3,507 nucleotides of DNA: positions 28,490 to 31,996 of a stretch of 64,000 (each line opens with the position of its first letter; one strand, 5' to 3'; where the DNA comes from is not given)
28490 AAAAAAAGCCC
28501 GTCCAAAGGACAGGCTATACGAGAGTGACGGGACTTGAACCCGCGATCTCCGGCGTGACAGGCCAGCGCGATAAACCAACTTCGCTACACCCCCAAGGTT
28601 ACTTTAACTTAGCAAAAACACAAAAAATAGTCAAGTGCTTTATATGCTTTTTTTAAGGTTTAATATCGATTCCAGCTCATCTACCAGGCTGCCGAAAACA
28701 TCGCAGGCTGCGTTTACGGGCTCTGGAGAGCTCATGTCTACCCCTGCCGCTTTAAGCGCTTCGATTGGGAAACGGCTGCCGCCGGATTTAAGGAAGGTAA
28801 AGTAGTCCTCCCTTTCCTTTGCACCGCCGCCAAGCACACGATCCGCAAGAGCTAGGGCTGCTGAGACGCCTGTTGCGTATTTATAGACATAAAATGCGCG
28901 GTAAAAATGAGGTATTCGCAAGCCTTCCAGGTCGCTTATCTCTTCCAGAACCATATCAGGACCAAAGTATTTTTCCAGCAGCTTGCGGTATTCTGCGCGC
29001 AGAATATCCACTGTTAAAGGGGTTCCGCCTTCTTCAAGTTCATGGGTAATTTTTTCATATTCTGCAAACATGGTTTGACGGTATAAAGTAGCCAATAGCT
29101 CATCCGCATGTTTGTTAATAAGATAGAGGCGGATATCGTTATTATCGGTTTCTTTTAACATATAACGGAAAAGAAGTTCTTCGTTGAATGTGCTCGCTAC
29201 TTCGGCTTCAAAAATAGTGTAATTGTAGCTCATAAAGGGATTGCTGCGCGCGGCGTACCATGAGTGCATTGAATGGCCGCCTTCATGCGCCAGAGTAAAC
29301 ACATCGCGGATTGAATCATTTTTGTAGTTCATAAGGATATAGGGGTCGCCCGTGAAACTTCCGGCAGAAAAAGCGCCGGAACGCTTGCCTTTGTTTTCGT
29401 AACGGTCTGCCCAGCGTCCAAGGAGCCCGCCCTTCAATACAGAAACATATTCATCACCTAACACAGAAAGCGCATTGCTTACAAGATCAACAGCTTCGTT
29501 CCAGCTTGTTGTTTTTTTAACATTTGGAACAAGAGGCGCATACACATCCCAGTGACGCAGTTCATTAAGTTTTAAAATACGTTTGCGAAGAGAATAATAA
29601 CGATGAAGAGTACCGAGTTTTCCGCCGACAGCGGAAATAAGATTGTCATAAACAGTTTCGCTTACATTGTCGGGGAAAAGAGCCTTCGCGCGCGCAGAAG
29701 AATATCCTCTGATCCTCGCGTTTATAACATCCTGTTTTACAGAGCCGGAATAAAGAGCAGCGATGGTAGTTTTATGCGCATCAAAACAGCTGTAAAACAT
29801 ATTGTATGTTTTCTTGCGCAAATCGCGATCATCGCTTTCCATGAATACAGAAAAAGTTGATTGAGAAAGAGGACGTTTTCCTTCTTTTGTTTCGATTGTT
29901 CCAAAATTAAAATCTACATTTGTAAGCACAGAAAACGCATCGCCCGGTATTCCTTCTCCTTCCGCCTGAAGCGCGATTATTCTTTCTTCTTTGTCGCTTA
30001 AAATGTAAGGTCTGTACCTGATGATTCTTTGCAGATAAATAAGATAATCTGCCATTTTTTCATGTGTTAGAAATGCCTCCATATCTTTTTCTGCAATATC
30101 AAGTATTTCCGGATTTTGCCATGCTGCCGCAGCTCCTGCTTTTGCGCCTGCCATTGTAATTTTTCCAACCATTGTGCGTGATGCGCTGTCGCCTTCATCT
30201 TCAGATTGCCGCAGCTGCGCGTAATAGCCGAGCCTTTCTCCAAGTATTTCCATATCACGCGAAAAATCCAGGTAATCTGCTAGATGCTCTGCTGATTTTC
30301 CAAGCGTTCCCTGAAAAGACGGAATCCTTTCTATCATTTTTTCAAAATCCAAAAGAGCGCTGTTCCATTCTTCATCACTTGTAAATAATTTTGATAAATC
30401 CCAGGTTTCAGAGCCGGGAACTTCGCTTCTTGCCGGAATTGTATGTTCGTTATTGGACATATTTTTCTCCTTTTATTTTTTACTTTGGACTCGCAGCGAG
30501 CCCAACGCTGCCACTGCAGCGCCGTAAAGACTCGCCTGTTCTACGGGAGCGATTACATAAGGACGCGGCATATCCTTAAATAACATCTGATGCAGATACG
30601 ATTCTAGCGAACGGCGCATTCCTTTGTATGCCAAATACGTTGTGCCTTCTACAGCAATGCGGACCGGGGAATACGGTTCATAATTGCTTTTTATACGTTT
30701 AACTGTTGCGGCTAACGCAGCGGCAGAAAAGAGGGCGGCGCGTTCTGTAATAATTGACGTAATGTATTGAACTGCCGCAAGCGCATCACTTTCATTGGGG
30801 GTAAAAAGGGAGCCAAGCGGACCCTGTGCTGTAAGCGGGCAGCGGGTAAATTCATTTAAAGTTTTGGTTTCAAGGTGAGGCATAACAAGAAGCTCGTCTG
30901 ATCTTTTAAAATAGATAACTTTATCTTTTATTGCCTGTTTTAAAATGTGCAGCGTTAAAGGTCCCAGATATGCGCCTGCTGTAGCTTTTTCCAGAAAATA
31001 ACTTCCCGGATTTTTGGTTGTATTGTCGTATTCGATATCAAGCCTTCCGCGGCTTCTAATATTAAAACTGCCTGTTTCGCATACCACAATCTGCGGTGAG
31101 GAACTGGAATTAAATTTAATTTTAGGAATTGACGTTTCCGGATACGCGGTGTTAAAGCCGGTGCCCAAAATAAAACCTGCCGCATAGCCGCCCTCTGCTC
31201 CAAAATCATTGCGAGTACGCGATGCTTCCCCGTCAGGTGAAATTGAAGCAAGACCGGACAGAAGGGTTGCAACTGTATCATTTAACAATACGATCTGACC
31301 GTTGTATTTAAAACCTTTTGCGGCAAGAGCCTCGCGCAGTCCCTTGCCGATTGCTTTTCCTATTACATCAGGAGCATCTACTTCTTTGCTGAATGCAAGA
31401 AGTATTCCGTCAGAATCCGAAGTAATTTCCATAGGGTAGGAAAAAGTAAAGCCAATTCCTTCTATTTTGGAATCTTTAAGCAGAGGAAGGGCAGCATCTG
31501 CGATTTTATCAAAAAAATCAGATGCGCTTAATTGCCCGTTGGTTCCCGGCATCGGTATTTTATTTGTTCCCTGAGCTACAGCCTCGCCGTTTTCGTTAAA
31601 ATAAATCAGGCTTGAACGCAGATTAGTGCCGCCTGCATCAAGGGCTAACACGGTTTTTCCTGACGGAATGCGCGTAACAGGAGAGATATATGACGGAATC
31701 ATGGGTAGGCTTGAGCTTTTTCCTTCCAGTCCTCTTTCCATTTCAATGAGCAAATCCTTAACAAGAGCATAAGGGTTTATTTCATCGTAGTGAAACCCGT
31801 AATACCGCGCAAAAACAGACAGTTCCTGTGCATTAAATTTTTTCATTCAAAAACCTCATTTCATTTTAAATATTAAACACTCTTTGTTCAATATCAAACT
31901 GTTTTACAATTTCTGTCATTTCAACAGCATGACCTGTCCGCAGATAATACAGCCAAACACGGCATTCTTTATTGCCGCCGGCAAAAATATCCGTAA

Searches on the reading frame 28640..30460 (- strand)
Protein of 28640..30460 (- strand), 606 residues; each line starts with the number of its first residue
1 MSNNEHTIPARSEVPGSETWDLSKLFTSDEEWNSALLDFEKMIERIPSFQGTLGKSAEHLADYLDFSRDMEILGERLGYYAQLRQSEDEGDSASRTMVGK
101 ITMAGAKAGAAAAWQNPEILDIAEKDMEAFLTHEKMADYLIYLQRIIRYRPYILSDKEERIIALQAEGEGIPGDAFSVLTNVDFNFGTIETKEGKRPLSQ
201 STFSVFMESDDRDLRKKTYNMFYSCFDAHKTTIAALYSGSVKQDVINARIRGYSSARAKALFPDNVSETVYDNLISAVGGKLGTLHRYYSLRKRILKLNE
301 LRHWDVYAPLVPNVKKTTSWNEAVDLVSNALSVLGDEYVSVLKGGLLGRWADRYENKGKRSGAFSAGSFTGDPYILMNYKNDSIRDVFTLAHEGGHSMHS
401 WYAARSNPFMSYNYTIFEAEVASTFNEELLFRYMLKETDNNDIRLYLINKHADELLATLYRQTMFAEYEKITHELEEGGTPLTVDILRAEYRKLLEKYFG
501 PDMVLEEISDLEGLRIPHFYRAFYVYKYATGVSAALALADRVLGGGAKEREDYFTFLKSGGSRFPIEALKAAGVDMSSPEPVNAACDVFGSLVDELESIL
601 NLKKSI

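Call 66: search_protein_families(library=pfam, proteins=[window:28640-30460:-], max_evalue=0.00001)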
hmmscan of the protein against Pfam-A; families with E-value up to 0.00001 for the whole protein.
window:28640-30460:- (606 aa): 2 families
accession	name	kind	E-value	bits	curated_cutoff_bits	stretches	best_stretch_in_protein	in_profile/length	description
PF01432.26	Peptidase_M3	-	1.1e-70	239.7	27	1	206-586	2-455/457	Peptidase family M3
PF08439.15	Peptidase_M3_N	-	7.9e-16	58.5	25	1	118-186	1-70/70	Oligopeptidase F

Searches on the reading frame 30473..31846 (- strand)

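Call 66: search_protein_families(library=pfam, proteins=[window:30473-31846:-], max_evalue=0.00001)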
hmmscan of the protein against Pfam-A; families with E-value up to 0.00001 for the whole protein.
window:30473-31846:- (457 aa): 2 families
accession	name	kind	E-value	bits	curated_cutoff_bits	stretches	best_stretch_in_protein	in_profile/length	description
PF03727.22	Hexokinase_2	-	8.9e-42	143.5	24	1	223-448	2-241/242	Hexokinase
PF00349.27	Hexokinase_1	-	2.4e-30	106.3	24.3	1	22-198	13-199/201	Hexokinase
